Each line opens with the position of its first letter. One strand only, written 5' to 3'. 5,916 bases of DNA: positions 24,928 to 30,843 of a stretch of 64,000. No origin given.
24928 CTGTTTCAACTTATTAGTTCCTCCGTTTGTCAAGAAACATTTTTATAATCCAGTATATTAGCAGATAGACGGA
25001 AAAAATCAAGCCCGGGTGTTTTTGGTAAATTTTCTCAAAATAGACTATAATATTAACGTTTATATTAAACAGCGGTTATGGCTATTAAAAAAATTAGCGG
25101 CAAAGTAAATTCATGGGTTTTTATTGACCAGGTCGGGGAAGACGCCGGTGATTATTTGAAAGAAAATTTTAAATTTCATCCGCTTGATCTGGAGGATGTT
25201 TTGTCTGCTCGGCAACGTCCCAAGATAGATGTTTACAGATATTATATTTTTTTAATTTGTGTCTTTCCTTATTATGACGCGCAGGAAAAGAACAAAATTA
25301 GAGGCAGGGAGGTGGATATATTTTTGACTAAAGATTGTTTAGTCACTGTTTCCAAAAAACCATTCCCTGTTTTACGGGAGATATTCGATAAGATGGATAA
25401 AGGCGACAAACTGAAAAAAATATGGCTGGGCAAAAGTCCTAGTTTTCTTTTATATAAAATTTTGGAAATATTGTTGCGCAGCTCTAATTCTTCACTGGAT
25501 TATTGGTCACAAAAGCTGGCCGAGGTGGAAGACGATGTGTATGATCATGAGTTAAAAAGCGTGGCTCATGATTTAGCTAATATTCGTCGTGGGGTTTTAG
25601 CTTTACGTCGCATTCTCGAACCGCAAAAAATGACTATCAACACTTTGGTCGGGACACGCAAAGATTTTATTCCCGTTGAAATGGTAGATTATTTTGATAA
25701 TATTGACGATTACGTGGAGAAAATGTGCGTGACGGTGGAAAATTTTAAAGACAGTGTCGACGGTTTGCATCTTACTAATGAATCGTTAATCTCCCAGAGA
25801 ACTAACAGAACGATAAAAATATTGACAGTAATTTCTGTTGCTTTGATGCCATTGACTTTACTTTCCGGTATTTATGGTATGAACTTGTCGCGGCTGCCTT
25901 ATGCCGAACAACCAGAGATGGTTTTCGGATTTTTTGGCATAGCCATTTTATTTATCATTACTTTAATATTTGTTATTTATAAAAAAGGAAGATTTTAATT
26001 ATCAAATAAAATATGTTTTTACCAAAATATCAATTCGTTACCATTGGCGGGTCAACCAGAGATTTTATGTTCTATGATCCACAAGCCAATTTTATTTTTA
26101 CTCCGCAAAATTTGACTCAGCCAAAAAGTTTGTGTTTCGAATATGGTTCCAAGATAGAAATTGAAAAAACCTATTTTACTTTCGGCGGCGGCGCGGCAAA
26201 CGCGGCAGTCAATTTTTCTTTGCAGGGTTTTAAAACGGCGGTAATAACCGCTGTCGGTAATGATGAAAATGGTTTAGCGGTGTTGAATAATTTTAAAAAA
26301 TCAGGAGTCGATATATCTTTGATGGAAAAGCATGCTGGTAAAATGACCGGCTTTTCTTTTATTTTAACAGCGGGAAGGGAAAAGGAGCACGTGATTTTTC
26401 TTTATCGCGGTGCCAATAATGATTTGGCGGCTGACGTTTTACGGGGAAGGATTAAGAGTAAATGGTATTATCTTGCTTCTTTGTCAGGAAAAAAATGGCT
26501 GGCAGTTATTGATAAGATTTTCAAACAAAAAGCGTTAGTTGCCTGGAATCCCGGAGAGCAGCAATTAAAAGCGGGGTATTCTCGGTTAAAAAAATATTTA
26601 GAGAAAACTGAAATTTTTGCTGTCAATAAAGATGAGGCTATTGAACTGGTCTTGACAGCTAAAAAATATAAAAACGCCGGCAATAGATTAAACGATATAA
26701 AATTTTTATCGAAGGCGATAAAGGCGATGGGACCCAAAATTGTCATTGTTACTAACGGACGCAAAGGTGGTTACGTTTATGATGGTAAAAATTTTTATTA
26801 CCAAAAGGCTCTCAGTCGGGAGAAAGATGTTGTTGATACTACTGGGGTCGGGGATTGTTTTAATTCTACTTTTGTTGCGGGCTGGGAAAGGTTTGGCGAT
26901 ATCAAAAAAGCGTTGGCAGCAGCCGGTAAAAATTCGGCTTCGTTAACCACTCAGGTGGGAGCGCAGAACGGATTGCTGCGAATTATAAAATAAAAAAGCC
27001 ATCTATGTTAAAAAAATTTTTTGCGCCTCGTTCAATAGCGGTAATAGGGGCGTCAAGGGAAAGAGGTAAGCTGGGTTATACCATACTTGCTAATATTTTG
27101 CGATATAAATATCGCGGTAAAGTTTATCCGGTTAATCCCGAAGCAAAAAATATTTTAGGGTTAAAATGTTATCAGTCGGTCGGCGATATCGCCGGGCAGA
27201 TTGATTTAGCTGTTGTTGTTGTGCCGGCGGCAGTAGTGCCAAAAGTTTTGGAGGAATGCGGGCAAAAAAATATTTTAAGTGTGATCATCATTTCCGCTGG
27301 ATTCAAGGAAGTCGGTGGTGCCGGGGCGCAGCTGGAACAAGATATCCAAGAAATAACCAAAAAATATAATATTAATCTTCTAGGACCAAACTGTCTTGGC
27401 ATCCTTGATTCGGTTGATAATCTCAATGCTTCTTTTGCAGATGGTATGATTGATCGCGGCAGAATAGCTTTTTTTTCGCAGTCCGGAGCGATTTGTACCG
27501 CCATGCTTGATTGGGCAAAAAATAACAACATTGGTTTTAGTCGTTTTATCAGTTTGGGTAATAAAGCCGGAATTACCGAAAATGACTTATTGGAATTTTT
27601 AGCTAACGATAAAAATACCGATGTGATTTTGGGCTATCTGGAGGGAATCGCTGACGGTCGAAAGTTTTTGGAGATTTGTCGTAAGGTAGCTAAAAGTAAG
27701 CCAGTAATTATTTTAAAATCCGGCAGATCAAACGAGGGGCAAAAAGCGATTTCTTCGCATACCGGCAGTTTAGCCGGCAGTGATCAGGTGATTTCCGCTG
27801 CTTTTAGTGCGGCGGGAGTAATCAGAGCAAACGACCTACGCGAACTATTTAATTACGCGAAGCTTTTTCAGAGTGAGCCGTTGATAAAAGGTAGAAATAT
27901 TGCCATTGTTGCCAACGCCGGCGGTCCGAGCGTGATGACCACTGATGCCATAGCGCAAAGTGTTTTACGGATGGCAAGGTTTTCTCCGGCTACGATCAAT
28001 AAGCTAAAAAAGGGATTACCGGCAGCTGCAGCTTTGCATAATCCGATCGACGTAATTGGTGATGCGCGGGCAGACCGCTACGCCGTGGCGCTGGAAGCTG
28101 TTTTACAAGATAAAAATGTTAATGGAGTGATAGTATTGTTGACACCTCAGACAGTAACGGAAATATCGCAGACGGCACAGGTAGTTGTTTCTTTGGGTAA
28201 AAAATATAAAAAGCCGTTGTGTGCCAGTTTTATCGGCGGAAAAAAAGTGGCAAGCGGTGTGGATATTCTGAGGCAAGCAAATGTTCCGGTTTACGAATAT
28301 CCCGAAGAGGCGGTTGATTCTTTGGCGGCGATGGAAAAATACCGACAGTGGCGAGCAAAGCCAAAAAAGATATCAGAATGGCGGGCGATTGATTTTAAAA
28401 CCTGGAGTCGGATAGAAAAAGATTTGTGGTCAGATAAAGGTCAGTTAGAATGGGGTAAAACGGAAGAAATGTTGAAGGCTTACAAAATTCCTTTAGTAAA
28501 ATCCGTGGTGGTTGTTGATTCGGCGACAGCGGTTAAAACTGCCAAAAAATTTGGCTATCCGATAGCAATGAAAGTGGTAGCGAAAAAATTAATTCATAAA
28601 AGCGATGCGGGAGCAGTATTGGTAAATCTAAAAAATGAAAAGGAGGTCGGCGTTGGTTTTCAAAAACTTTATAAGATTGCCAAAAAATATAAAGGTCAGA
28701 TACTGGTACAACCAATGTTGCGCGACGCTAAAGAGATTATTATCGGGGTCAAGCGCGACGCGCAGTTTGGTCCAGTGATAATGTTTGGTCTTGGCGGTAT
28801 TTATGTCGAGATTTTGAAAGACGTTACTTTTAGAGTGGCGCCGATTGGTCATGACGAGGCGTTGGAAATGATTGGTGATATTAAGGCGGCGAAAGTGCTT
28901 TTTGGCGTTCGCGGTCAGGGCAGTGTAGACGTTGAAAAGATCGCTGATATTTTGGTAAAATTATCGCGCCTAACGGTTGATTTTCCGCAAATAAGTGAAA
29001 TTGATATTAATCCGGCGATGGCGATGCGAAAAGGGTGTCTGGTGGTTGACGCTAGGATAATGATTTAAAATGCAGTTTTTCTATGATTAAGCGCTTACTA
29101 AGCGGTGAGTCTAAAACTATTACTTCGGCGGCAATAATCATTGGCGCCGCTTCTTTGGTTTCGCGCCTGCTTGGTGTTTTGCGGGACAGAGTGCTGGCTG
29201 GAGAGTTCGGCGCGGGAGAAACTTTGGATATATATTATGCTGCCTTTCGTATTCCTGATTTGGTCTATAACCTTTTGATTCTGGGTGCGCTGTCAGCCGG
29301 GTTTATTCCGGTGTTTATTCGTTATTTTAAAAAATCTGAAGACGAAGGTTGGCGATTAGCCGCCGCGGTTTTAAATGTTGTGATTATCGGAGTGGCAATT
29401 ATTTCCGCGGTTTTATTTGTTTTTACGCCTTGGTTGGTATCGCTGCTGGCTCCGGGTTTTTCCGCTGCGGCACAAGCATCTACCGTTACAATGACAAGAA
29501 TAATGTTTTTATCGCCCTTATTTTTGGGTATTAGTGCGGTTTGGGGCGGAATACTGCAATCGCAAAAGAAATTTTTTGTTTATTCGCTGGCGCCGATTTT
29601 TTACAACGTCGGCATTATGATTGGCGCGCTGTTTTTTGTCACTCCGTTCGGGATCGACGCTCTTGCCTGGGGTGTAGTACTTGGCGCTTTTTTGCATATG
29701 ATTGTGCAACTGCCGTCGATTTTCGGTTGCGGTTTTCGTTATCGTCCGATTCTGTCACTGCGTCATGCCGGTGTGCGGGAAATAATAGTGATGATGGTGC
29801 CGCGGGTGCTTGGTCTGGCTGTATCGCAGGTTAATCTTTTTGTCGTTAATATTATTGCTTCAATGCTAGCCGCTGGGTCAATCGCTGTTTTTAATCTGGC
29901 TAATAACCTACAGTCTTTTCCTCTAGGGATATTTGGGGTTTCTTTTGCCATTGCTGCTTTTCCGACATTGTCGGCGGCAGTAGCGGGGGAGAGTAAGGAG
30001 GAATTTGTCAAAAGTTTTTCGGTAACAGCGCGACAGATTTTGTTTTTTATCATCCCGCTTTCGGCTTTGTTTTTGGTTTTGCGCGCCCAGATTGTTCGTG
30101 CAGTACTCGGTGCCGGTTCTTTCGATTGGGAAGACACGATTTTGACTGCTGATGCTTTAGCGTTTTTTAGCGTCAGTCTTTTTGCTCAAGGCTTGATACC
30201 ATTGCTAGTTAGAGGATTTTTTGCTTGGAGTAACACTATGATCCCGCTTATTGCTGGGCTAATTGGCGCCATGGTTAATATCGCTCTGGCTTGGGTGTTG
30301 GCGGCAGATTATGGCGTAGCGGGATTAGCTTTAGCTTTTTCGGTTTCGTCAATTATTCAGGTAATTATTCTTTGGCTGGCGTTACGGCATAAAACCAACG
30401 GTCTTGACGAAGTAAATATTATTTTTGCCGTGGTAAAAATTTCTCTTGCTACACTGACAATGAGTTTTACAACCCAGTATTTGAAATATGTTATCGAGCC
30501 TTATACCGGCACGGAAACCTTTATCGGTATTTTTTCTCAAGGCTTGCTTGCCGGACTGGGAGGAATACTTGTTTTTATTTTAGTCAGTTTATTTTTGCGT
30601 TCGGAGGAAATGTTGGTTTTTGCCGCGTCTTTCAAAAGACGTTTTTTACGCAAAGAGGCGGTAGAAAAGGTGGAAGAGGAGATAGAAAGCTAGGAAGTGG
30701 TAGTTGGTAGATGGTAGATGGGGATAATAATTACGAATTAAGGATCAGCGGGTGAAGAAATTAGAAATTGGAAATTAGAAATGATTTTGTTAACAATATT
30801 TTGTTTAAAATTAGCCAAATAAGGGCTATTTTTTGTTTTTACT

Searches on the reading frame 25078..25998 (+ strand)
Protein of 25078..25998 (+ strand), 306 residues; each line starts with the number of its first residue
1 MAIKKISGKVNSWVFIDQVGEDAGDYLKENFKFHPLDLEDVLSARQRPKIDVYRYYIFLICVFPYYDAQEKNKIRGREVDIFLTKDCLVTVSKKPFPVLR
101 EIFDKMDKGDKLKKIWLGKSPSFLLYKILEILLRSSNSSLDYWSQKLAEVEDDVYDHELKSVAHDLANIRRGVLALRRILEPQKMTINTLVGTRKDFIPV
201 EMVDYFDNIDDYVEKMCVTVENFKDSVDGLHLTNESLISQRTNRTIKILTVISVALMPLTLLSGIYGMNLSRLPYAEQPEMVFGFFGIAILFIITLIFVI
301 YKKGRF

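Call 25: search_protein_families(library=pfam, proteins=[window:25078-25998:+], max_evalue=0.001)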
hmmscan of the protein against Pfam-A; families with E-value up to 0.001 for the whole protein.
window:25078-25998:+ (306 aa): 1 family
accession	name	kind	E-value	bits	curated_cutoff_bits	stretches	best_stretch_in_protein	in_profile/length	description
PF01544.23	CorA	-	1.2e-54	186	27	1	11-302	4-292/292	CorA-like Mg2+ transporter protein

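Call 52: find_related_loci(query=window:25078-25998:+, collection=metagenome_contigs, flank=10000)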
Query window:25078-25998:+ (306 aa) in metagenome_contigs; peptide patterns used: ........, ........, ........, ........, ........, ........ (x = any residue, [..] = any of these).
54 stretches matched a pattern; 16 encode a relative of the query (tblastn E <= 1e-3); 16 distinct loci.
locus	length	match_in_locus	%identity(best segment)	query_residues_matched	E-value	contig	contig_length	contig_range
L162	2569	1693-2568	100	1-292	0e+0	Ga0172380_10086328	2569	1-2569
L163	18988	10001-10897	42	1-299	1e-72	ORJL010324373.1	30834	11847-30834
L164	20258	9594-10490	42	1-299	1e-72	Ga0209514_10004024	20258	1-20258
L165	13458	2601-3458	32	3-293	3e-47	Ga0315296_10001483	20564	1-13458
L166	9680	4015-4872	32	3-293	3e-47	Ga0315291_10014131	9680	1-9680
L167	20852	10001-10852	33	3-291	3e-47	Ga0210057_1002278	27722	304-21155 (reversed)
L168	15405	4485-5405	30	1-305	2e-43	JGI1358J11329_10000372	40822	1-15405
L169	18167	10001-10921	30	1-305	2e-43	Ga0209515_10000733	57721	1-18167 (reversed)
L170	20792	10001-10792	32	1-265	5e-41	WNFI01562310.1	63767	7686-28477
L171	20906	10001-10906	30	1-305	2e-34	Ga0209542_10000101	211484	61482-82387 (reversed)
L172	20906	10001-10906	30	1-305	2e-34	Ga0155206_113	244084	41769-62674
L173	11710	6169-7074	30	1-305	2e-34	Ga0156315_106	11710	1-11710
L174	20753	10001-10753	31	3-254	2e-33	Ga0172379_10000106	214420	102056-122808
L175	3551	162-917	30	1-254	4e-33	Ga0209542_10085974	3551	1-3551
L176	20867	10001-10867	24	12-303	6e-27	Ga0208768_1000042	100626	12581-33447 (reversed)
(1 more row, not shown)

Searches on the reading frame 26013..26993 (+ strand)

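Call 25: search_protein_families(library=pfam, proteins=[window:26013-26993:+], max_evalue=0.001)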
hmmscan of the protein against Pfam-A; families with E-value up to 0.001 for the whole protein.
window:26013-26993:+ (326 aa): 1 family
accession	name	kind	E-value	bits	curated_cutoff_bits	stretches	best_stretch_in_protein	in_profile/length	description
PF00294.29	PfkB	-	8e-39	134.2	25.8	1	44-320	22-298/302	pfkB family carbohydrate kinase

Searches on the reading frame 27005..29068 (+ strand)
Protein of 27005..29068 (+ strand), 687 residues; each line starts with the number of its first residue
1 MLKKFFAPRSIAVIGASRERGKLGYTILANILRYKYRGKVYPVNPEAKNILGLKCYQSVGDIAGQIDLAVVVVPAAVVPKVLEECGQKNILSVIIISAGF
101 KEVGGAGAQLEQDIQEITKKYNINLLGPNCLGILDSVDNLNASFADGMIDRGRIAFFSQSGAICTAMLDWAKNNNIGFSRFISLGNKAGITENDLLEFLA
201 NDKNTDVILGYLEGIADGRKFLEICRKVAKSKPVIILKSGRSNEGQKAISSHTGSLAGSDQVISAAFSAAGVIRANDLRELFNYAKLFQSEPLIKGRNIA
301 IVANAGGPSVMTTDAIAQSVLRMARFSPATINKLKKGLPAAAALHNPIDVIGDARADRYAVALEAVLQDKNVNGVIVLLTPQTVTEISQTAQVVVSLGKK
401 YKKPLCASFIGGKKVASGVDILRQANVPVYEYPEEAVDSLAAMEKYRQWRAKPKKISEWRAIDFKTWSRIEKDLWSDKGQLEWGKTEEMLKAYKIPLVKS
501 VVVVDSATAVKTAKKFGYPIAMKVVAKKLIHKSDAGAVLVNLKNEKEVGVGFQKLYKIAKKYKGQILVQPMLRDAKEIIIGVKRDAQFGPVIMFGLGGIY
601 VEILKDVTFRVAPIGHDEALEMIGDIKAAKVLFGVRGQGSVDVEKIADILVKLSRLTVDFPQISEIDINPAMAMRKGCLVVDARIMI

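Call 25: search_protein_families(library=pfam, proteins=[window:27005-29068:+], max_evalue=0.001)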
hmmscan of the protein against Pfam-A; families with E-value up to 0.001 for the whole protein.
window:27005-29068:+ (687 aa): 6 families
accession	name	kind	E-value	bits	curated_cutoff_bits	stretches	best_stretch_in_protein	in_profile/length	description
PF13549.11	ATP-grasp_5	-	4e-69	232.8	27.6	1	479-687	8-221/221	ATP-grasp domain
PF13607.11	Succ_CoA_lig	-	1.1e-57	194.1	27.4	1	151-288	1-138/138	Succinyl-CoA ligase like flavodoxin domain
PF13380.12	CoA_binding_2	-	9.4e-26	91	22.8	1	9-134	1-114/116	CoA binding domain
PF02629.25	CoA_binding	-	6e-15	56.2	22.3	1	9-99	4-97/97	CoA binding domain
PF19045.5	Ligase_CoA_2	-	4.9e-10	40.1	23.7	1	300-450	2-156/162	Ligase-CoA domain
PF00549.24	Ligase_CoA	-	3.2e-05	24.5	24.5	0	341-437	19-122/128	CoA-ligase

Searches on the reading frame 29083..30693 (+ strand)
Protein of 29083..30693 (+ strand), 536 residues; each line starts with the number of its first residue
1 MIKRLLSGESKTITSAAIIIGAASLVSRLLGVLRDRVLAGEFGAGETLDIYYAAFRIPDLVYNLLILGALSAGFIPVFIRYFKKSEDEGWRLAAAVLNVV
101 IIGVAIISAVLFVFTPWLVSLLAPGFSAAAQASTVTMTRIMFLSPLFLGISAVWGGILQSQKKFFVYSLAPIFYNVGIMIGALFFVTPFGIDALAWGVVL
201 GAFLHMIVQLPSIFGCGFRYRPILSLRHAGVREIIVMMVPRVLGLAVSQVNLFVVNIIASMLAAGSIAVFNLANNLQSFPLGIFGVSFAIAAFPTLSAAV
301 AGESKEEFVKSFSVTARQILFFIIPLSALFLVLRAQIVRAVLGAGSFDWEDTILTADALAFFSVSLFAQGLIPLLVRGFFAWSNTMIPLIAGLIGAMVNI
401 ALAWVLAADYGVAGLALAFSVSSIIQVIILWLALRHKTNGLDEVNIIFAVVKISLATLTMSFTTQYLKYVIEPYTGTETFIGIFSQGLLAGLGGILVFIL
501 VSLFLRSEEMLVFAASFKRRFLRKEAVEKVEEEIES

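Call 25: search_protein_families(library=pfam, proteins=[window:29083-30693:+], max_evalue=0.001)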
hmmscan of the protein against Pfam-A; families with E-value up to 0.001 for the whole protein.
window:29083-30693:+ (536 aa): 2 families
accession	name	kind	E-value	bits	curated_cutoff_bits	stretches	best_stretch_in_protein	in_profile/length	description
PF03023.19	MurJ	-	1.6e-97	327.4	27.4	1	40-474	3-439/451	Lipid II flippase MurJ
PF01943.22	Polysacc_synt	-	7.5e-08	32.6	28.2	1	72-298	54-272/274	Polysaccharide biosynthesis protein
